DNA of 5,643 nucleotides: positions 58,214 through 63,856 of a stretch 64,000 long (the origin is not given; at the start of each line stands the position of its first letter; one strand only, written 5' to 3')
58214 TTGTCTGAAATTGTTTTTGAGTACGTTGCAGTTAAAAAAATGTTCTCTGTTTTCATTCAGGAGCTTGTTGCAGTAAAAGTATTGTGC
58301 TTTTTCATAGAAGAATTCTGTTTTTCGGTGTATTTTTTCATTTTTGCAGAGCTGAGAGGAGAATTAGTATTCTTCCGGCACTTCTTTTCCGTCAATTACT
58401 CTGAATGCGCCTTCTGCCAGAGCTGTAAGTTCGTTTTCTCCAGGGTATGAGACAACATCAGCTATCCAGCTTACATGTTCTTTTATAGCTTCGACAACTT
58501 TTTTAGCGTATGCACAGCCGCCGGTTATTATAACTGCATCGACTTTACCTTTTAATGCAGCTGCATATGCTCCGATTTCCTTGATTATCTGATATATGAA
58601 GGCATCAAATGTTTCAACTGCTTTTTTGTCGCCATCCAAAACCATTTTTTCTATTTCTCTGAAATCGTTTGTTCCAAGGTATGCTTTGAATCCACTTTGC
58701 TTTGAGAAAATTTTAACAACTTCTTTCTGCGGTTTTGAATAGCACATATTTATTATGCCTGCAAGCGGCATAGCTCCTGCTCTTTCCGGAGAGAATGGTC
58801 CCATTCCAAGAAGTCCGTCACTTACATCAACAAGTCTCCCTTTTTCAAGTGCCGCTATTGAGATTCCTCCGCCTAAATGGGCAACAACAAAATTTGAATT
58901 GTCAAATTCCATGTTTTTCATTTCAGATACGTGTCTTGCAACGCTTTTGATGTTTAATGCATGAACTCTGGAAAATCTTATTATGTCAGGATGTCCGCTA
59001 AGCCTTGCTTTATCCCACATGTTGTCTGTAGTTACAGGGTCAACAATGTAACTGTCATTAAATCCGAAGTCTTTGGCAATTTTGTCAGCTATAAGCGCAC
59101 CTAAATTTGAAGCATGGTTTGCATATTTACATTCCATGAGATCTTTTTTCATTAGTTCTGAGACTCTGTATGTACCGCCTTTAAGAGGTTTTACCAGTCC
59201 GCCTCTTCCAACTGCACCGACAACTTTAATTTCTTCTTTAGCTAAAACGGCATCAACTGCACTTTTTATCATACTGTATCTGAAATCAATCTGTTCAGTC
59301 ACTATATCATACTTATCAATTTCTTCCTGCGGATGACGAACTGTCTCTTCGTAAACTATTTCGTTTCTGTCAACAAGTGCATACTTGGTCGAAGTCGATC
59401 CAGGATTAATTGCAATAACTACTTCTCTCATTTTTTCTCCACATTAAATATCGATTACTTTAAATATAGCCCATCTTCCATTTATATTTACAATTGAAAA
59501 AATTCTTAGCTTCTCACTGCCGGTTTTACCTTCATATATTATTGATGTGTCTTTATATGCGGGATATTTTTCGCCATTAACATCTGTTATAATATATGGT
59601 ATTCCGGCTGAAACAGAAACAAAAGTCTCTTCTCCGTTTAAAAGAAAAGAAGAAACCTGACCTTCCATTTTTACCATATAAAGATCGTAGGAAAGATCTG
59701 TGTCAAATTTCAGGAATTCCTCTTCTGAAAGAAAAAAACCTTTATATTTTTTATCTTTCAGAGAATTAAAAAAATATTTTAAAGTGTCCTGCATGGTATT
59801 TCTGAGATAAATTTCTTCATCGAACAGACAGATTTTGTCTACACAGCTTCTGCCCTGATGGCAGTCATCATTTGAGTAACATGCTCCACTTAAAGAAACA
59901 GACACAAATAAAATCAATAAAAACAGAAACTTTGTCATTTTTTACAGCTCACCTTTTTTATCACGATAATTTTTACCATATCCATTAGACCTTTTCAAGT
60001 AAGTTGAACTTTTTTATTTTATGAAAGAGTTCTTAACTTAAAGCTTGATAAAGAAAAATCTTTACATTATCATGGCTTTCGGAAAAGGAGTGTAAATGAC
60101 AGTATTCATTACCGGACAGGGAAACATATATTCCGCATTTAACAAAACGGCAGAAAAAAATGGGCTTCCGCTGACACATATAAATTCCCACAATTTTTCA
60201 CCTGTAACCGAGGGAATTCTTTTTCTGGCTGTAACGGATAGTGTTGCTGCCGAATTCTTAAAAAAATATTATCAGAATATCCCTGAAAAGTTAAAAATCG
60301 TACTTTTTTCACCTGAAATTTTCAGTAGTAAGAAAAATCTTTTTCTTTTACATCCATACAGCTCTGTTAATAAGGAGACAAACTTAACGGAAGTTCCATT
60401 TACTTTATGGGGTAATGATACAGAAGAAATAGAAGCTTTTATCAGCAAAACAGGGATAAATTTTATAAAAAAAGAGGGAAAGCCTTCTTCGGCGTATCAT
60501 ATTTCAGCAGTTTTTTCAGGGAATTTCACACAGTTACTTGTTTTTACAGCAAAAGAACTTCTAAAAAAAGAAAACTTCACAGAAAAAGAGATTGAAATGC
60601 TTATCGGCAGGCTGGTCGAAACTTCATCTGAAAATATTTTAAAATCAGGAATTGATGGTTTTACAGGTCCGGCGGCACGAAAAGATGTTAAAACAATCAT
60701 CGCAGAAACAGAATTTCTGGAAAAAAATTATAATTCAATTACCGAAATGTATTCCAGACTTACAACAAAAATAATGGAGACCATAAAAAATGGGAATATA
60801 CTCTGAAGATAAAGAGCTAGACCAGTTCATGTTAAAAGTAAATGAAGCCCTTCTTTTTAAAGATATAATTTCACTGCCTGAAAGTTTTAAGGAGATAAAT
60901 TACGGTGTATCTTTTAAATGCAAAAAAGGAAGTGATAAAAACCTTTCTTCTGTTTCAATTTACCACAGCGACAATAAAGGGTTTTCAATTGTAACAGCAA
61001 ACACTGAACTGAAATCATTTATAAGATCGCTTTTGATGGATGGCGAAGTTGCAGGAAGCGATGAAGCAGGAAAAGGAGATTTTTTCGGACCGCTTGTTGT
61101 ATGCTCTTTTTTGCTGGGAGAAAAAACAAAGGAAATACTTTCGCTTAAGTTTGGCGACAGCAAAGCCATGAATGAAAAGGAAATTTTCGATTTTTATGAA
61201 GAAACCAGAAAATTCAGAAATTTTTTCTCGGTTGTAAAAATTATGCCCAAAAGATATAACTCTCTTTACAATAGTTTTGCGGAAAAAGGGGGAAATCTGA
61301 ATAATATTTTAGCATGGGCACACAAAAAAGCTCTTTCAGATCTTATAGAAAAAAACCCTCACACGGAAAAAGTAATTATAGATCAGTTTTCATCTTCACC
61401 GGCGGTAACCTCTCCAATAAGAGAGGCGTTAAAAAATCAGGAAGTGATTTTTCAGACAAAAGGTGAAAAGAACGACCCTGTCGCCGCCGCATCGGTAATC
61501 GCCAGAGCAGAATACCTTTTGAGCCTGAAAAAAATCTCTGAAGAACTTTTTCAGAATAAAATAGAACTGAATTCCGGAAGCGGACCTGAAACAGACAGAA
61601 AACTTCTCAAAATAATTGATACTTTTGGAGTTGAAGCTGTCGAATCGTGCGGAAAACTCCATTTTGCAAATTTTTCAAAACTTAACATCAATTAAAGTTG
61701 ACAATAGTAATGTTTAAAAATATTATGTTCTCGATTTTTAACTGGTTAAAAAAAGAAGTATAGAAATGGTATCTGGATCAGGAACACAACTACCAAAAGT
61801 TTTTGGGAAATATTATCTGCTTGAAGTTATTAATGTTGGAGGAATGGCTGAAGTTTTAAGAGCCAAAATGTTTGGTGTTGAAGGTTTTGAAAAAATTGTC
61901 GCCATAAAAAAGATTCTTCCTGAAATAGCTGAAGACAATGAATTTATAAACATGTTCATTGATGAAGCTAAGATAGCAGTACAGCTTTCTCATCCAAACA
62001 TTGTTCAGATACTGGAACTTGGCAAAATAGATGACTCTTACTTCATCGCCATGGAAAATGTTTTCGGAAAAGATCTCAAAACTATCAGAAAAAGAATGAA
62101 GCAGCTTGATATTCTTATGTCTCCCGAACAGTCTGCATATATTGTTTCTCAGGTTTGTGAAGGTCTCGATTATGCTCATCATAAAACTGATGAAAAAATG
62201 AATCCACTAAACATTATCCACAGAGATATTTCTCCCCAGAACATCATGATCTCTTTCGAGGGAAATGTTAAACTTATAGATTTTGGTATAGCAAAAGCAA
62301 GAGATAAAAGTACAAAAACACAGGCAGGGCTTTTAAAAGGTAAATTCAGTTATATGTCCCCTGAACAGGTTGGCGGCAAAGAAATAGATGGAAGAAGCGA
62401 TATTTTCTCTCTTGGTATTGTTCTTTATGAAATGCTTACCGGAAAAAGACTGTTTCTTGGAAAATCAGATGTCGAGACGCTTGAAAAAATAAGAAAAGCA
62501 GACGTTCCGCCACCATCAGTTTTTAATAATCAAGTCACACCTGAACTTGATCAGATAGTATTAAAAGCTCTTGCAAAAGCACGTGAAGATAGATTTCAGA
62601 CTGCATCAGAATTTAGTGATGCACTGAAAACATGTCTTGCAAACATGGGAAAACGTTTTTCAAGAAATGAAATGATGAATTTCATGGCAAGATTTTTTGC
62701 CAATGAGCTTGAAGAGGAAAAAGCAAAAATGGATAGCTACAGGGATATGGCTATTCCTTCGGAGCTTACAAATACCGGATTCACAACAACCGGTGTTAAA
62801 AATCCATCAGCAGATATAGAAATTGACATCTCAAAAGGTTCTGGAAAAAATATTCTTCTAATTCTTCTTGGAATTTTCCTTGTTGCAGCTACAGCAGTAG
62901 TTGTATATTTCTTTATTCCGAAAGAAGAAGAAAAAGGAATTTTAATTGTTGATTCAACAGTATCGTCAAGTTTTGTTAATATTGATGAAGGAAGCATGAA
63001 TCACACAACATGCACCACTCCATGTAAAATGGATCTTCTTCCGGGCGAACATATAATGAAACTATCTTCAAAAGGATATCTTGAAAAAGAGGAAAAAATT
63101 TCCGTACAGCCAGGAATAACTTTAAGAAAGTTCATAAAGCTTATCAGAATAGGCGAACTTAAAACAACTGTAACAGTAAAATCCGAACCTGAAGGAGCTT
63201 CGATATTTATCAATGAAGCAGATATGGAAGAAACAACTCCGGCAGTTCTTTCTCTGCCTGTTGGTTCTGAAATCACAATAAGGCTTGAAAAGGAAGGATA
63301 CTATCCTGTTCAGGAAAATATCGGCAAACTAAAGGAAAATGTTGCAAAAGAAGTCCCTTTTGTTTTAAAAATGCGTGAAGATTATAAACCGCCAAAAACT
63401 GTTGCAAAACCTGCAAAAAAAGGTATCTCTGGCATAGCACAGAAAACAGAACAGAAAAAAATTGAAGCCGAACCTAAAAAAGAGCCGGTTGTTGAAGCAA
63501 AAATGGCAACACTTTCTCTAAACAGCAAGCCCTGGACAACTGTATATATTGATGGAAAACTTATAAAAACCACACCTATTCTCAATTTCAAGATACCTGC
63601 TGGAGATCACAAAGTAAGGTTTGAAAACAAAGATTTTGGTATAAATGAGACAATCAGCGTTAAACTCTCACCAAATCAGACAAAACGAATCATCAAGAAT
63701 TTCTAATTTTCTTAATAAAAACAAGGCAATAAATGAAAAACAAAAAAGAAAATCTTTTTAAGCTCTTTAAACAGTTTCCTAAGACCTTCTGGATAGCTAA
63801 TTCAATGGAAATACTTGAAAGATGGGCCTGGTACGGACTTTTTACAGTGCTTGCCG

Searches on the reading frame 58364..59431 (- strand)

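Call 66: search_protein_families(library=pfam, proteins=[window:58364-59431:-], max_evalue=0.0001)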
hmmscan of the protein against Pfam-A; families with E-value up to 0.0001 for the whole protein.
window:58364-59431:- (355 aa): 1 family
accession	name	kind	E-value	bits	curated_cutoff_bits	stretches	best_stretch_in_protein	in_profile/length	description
PF00871.23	Acetate_kinase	-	8.7e-25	87.6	22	1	156-320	177-347/392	Acetokinase family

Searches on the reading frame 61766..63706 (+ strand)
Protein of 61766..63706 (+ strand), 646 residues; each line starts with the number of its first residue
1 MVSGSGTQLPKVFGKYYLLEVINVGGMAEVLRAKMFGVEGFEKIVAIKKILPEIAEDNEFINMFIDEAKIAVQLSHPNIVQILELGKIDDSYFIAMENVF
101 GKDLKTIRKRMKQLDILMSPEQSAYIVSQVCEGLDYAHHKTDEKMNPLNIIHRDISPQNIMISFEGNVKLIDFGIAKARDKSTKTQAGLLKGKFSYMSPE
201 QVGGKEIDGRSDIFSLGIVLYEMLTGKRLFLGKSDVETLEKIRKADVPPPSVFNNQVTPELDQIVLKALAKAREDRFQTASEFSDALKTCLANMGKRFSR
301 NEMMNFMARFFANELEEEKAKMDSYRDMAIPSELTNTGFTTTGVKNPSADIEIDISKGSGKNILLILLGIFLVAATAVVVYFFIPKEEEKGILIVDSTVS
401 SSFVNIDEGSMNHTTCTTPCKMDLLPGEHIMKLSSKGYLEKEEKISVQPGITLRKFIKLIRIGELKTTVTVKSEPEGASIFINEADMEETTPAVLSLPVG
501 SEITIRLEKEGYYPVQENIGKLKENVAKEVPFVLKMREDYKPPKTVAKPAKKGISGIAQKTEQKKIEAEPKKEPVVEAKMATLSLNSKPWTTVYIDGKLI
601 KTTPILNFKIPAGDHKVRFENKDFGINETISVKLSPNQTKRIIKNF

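Call 66: search_protein_families(library=pfam, proteins=[window:61766-63706:+], max_evalue=0.0001)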
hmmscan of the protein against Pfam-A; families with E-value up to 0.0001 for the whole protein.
window:61766-63706:+ (646 aa): 4 families
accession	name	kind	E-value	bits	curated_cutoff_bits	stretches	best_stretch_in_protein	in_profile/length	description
PF00069.31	Pkinase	-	1.6e-42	146.1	31.7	1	25-279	10-254/263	Protein kinase domain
PF07714.23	PK_Tyr_Ser-Thr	-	1.5e-31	110.1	23.1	1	20-278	5-250/258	Protein tyrosine and serine/threonine kinase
PF08308.17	PEGA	-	5e-22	78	20.8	2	467-519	2-53/71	PEGA domain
PF17667.7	Pkinase_fungal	-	5.3e-05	22.6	24.1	1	149-206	307-369/387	Fungal protein kinase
